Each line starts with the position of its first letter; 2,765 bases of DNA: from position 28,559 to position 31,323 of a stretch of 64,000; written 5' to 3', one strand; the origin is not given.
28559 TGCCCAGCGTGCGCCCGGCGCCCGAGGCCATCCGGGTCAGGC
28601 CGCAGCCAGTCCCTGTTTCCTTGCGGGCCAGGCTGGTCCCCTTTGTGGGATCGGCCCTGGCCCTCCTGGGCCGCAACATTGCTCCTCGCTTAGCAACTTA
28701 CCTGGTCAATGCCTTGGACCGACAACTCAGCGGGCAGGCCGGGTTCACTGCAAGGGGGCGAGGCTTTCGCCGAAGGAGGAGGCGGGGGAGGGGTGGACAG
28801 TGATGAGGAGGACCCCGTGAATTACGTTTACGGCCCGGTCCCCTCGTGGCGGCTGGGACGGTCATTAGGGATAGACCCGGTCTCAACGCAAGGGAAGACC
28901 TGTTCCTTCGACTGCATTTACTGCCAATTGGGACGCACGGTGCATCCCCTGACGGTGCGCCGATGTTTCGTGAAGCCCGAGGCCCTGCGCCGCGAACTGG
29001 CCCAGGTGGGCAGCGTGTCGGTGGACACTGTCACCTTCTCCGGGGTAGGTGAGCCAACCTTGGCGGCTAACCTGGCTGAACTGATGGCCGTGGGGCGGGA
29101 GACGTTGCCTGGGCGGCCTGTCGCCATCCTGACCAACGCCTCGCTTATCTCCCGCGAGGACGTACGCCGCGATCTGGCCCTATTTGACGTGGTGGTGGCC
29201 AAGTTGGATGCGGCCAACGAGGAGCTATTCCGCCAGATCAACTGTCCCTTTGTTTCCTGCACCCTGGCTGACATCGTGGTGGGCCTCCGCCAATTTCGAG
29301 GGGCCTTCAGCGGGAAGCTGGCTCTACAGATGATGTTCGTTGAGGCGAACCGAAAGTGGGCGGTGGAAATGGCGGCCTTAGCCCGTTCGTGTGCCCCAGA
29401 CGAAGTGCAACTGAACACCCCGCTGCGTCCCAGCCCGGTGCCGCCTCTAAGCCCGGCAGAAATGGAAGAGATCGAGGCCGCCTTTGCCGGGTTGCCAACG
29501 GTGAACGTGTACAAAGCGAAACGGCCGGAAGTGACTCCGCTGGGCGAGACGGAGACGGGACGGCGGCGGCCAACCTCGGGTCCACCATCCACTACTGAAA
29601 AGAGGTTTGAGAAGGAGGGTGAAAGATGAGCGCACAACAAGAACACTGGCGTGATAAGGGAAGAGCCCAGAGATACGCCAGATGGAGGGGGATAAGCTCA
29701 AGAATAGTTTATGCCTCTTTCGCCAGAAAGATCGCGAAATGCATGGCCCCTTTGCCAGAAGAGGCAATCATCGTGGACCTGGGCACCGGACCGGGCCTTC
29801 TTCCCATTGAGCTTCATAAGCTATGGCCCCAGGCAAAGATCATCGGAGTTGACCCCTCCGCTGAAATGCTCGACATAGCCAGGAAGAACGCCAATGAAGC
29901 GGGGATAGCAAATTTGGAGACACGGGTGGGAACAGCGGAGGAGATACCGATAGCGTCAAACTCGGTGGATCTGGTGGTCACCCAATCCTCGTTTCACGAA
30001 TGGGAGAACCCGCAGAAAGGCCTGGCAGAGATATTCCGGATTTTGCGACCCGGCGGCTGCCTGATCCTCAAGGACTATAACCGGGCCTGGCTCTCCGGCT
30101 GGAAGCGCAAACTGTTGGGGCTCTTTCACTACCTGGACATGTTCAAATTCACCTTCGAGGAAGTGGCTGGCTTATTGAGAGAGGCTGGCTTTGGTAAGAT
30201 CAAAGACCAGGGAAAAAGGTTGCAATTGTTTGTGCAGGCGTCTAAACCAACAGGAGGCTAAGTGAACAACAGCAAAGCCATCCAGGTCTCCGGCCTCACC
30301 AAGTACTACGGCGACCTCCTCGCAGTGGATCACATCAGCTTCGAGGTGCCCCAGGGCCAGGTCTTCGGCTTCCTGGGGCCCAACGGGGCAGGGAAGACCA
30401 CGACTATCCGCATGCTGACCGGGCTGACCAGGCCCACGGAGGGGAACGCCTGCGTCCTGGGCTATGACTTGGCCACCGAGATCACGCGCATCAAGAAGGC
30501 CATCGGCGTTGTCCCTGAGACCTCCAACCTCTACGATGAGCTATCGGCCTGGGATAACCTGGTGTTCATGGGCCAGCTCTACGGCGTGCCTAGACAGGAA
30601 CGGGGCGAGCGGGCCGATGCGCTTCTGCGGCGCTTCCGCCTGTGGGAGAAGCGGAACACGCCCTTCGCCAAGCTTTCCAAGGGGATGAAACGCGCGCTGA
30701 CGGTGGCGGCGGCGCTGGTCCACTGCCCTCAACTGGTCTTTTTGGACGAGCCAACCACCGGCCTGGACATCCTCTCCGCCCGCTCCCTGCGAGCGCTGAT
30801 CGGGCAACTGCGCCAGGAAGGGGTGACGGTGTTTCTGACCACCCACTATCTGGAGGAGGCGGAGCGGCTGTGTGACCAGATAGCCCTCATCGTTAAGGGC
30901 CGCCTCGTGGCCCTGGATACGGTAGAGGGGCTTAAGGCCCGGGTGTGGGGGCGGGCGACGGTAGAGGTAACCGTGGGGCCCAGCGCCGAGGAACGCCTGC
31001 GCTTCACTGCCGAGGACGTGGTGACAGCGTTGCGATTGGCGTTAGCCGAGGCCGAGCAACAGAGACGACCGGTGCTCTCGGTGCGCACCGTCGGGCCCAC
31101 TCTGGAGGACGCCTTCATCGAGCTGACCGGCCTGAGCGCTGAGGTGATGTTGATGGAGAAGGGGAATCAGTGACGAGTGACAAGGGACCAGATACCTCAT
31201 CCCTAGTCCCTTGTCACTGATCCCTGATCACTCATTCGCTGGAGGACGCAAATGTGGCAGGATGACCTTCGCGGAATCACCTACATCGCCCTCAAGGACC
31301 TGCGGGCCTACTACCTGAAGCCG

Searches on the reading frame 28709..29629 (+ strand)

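Call 42: search_protein_families(library=pfam, proteins=[window:28709-29629:+], max_evalue=0.001)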
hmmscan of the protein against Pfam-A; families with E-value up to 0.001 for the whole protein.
window:28709-29629:+ (306 aa): 1 family
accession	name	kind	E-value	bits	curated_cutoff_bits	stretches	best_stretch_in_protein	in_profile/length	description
PF04055.27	Radical_SAM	-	1.5e-09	38.7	29.5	1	64-196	6-136/166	Radical SAM superfamily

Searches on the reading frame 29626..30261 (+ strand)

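Call 42: search_protein_families(library=pfam, proteins=[window:29626-30261:+], max_evalue=0.001)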
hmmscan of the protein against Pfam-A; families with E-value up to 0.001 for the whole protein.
window:29626-30261:+ (211 aa): 11 families
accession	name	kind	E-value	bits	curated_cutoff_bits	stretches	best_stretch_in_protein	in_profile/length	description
PF08241.18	Methyltransf_11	-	4.1e-24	85.5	21.2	1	50-148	1-95/95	Methyltransferase domain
PF13649.12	Methyltransf_25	-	6e-23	81.8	27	1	49-144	1-97/97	Methyltransferase domain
PF13847.12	Methyltransf_31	-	3.5e-22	79.1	27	1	48-154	6-116/145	Methyltransferase domain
PF01209.24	Ubie_methyltran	-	8.5e-16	58.4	20.1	1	26-153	29-156/233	ubiE/COQ5 methyltransferase family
PF08242.18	Methyltransf_12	-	2.7e-15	57.3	30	1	50-146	1-98/98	Methyltransferase domain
PF13489.12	Methyltransf_23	-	3.8e-14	53.2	27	1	30-189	7-159/164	Methyltransferase domain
PF05175.20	MTS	-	1.9e-07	31.3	23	1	46-135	32-120/170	Methyltransferase small domain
PF06325.19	PrmA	-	1.7e-05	24.9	22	1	46-119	162-232/296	Ribosomal protein L11 methyltransferase (PrmA)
PF24675.1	NpmA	-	1.7e-05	24.6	60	1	46-110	24-92/214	16S rRNA (adenine(1408)-N(1))-methyltransferase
PF01170.24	UPF0020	-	8.7e-05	22.7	22.3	1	68-120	75-128/197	RMKL-like, methyltransferase domain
PF02390.23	Methyltransf_4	-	0.00097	19.1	24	0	46-104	2-60/173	Putative methyltransferase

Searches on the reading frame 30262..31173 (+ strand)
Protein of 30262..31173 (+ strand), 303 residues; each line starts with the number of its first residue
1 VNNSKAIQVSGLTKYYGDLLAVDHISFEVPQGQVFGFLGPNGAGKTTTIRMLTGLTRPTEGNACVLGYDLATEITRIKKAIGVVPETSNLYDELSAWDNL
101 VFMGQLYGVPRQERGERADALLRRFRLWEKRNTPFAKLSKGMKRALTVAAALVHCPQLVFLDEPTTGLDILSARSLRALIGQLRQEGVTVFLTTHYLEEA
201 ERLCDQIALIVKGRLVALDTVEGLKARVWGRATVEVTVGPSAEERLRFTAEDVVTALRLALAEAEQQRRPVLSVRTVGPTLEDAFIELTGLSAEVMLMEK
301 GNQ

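Call 42: search_protein_families(library=pfam, proteins=[window:30262-31173:+], max_evalue=0.001)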
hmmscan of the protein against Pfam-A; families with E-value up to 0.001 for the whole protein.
window:30262-31173:+ (303 aa): 2 families
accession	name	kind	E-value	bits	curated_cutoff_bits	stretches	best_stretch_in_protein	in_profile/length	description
PF00005.33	ABC_tran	-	9.4e-31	107.7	25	1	23-166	2-137/137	ABC transporter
PF13304.12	AAA_21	-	1.3e-15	58.7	27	1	131-195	231-298/304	AAA domain, putative AbiEii toxin, Type IV TA system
